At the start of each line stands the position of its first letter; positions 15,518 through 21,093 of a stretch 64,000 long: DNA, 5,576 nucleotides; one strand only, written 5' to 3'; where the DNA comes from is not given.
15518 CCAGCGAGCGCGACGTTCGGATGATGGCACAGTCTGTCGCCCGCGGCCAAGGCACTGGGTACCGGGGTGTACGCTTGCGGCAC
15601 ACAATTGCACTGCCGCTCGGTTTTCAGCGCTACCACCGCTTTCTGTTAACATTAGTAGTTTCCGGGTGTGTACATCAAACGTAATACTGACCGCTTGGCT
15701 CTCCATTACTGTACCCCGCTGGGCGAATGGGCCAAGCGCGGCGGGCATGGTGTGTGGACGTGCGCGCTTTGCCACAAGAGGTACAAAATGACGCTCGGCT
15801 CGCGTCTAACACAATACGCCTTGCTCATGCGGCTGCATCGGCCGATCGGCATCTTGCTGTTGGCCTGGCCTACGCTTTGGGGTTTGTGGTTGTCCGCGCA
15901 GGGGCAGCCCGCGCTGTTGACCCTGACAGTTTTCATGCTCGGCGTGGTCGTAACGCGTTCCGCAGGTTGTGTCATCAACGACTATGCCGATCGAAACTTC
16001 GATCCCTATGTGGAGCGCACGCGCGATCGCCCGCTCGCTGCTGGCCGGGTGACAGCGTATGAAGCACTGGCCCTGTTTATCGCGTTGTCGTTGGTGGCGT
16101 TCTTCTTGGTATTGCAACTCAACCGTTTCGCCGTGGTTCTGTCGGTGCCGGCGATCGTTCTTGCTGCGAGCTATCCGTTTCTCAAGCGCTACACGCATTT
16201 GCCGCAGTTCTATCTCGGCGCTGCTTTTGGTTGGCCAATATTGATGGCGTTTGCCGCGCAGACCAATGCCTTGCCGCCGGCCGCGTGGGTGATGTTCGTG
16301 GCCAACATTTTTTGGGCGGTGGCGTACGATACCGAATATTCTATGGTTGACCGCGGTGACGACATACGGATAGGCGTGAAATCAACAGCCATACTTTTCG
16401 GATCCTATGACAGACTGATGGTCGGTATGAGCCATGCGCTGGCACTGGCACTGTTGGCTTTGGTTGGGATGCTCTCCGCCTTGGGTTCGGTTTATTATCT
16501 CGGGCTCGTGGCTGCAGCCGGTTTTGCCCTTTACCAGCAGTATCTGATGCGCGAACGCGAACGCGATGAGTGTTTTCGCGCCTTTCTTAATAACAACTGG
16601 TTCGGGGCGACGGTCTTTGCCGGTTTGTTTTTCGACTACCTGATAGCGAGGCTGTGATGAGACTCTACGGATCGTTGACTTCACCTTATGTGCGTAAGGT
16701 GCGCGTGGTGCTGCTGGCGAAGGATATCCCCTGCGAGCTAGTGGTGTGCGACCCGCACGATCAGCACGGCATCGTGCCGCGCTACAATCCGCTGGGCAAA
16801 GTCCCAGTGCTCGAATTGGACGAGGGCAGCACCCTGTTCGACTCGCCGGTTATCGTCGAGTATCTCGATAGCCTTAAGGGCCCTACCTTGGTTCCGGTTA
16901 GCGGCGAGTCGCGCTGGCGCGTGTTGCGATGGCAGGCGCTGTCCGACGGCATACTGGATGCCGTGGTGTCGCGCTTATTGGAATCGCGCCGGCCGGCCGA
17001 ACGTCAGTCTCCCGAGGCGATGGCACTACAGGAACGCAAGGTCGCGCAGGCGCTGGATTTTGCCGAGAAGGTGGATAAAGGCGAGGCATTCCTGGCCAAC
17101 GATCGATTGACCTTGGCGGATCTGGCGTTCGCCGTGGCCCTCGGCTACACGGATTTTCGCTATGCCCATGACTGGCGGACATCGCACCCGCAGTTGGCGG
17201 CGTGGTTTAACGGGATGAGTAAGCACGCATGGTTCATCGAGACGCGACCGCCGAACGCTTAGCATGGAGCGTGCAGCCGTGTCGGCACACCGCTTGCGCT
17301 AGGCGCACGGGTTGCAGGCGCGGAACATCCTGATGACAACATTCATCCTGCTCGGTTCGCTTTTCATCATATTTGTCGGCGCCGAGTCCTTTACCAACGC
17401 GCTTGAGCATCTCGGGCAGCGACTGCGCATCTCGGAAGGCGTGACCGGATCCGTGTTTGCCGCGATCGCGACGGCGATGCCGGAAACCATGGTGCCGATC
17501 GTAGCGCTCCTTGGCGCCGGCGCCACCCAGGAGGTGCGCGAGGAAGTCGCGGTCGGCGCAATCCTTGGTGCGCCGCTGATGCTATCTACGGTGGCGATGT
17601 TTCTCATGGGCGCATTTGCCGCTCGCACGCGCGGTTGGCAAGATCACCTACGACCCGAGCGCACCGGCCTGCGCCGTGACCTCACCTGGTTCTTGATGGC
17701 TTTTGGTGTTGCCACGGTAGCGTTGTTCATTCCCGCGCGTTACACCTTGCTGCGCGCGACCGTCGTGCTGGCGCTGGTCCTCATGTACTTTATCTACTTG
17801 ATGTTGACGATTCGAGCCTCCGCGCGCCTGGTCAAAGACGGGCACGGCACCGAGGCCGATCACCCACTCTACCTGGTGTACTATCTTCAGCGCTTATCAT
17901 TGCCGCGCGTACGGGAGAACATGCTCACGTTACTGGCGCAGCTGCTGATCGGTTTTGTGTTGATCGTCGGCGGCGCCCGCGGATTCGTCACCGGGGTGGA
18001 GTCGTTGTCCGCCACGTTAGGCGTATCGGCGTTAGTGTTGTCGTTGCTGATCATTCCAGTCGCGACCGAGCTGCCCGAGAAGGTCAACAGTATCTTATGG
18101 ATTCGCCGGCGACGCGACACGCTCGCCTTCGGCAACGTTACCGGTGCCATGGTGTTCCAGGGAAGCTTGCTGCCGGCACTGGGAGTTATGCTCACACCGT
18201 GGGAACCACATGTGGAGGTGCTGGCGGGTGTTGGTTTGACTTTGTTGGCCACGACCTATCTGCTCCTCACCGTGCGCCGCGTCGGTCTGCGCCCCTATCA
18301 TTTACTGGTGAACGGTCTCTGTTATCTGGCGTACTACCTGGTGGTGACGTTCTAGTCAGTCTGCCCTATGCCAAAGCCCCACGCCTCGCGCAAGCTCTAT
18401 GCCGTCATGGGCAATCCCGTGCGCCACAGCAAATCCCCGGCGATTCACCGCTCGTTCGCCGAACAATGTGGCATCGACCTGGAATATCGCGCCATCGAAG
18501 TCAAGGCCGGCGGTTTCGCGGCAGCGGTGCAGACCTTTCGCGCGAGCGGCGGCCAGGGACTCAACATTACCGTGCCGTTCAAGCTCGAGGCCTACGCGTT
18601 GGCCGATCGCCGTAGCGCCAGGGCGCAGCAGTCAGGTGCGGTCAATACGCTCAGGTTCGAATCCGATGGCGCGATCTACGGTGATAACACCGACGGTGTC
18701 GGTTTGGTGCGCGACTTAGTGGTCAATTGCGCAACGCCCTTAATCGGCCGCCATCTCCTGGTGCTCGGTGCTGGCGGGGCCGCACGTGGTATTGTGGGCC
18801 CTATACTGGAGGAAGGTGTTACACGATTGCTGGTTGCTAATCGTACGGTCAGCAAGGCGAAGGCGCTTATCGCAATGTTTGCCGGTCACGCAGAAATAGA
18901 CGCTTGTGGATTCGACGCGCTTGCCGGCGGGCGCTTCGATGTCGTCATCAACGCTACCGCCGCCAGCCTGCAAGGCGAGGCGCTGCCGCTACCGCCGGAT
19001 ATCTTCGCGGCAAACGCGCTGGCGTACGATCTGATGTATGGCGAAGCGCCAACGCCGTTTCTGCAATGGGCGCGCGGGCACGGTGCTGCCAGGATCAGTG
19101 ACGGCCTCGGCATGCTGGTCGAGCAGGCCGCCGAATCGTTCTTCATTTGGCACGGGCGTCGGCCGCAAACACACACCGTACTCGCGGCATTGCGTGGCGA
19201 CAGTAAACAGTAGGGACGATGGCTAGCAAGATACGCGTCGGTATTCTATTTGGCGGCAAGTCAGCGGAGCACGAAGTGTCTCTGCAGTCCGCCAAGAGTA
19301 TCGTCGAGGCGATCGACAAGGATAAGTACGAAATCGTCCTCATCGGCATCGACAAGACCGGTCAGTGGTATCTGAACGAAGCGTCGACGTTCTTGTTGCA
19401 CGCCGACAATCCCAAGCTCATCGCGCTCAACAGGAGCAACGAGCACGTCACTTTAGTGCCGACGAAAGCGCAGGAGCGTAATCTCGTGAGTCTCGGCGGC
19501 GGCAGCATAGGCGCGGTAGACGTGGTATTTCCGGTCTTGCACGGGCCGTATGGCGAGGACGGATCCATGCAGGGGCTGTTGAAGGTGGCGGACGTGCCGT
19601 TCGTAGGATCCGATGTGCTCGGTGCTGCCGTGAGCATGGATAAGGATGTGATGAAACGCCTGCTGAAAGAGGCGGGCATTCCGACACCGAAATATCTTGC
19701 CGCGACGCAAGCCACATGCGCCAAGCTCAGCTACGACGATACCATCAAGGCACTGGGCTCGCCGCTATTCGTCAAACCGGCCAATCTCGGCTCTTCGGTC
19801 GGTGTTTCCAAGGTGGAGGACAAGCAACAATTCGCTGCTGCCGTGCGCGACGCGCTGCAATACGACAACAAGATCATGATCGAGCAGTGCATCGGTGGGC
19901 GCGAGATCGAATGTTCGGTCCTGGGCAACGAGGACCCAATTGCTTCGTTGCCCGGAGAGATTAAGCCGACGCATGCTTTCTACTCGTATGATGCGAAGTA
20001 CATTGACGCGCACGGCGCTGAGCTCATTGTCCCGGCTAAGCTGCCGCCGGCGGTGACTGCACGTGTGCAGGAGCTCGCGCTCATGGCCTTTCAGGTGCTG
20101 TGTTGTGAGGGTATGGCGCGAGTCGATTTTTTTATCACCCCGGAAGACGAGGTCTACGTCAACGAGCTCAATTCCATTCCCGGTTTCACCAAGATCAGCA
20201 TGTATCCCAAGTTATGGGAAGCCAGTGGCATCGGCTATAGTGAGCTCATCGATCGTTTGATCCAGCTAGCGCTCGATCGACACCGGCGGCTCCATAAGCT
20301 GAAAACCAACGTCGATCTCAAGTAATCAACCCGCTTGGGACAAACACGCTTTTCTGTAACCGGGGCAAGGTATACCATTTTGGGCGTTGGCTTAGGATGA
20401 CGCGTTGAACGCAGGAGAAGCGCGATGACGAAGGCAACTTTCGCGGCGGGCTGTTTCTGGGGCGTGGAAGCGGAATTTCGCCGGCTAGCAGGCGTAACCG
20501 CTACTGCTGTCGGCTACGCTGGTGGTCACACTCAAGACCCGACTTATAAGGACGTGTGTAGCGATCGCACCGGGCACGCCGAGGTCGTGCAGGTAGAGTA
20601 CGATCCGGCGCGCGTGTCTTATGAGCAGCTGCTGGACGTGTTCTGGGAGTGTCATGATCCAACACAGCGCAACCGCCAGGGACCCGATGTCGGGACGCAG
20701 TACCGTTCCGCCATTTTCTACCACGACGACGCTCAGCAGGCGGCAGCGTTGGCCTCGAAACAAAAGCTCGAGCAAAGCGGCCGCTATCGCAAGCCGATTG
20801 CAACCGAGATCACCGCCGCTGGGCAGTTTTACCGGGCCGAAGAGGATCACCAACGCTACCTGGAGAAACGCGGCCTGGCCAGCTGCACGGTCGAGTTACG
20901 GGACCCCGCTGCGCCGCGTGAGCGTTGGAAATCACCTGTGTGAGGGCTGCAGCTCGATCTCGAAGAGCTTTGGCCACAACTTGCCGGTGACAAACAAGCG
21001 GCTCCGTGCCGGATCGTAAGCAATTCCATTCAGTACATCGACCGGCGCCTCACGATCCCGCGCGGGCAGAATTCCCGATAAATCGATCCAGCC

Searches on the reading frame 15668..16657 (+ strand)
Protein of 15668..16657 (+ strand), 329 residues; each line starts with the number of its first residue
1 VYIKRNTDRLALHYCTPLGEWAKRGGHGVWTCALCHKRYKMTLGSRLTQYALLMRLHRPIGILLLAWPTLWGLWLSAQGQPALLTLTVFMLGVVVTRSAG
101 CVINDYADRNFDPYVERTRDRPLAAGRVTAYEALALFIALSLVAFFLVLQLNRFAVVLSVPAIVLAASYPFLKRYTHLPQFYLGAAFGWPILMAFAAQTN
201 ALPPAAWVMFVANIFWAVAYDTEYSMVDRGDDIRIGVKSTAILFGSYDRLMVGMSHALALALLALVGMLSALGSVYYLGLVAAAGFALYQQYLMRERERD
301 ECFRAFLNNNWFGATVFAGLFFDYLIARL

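Call 43: search_protein_families(library=pfam, proteins=[window:15668-16657:+], max_evalue=0.00001)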
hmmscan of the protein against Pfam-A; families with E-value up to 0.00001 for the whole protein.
window:15668-16657:+ (329 aa): 1 family
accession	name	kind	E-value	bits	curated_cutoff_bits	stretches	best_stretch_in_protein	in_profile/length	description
PF01040.23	UbiA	-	2.6e-68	230.4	34.2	1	66-307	2-247/250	UbiA prenyltransferase family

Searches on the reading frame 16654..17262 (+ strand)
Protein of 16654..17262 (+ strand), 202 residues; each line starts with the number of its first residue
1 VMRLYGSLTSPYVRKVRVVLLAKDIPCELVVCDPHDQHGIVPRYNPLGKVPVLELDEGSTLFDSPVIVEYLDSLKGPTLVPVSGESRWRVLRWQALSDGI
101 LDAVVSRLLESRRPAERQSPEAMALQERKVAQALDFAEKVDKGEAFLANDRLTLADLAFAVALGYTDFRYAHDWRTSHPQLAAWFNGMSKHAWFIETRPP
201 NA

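Call 43: search_protein_families(library=pfam, proteins=[window:16654-17262:+], max_evalue=0.00001)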
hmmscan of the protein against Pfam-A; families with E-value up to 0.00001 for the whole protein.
window:16654-17262:+ (202 aa): 6 families
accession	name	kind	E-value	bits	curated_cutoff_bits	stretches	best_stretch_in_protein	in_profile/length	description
PF13417.12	GST_N_3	-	8.4e-19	68.1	22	1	4-76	1-72/75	Glutathione S-transferase, N-terminal domain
PF13409.12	GST_N_2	-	5.8e-16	59.3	25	1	9-73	1-69/70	Glutathione S-transferase, N-terminal domain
PF13410.11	GST_C_2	-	5.9e-12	45.9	24.9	1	121-186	2-68/69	Glutathione S-transferase, C-terminal domain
PF00043.30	GST_C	-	1.8e-09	38.2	20.7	1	116-190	18-91/93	Glutathione S-transferase, C-terminal domain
PF02798.26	GST_N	-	1.6e-08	35.2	20.9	1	2-72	3-75/76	Glutathione S-transferase, N-terminal domain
PF14497.11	GST_C_3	-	1.6e-06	28.7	21.6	1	121-191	23-94/104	Glutathione S-transferase, C-terminal domain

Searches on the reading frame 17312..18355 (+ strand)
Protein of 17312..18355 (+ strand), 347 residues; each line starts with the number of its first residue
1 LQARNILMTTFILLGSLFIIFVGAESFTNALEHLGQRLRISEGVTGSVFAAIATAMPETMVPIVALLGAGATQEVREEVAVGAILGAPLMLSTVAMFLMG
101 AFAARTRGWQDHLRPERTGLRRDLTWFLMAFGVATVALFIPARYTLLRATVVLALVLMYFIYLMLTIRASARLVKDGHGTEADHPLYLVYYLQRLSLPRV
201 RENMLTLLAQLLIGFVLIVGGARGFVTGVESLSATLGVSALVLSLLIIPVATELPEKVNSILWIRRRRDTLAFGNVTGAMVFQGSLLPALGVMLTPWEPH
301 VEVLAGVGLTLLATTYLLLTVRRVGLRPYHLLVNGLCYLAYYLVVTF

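Call 43: search_protein_families(library=pfam, proteins=[window:17312-18355:+], max_evalue=0.00001)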
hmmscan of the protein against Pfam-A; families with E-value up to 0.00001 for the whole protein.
window:17312-18355:+ (347 aa): 1 family
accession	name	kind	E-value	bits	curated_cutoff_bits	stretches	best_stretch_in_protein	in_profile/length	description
PF01699.29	Na_Ca_ex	-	1.3e-29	103.5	24.9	2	208-346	3-146/151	Sodium/calcium exchanger protein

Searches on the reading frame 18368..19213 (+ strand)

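Call 43: search_protein_families(library=pfam, proteins=[window:18368-19213:+], max_evalue=0.00001)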
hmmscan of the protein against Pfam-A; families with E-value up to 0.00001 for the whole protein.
window:18368-19213:+ (281 aa): 3 families
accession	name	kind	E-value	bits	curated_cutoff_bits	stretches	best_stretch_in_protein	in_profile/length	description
PF08501.16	Shikimate_dh_N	-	1.7e-26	92.7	27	1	13-95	1-83/83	Shikimate dehydrogenase substrate binding domain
PF18317.6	SDH_C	-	2.6e-11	43.5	25.8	1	246-276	1-31/31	Shikimate 5'-dehydrogenase C-terminal domain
PF01488.26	Shikimate_DH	-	1.2e-09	38.8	24.3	1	127-200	12-86/138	Shikimate / quinate 5-dehydrogenase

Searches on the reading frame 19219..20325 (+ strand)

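Call 43: search_protein_families(library=pfam, proteins=[window:19219-20325:+], max_evalue=0.00001)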
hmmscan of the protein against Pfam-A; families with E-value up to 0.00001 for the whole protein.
window:19219-20325:+ (368 aa): 4 families
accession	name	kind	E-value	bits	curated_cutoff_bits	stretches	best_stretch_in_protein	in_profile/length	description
PF07478.18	Dala_Dala_lig_C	-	5.1e-73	245.4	24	1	148-349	1-204/204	D-ala D-ala ligase C-terminus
PF01820.27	Dala_Dala_lig_N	-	6.6e-37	127.2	34.6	1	6-131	1-121/121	D-ala D-ala ligase N-terminus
PF02222.28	ATP-grasp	-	5.8e-12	46.1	27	1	148-317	2-159/179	ATP-grasp domain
PF01071.24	GARS_A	-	4.4e-07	30.4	27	1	141-244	2-108/194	Phosphoribosylglycinamide synthetase, ATP-grasp (A) domain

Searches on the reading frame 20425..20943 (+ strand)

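Call 43: search_protein_families(library=pfam, proteins=[window:20425-20943:+], max_evalue=0.00001)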
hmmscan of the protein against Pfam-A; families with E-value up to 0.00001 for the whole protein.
window:20425-20943:+ (172 aa): 1 family
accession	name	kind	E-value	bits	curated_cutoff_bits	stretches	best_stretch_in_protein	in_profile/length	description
PF01625.27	PMSR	-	2e-67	226.6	23.7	1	3-151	1-149/153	Peptide methionine sulfoxide reductase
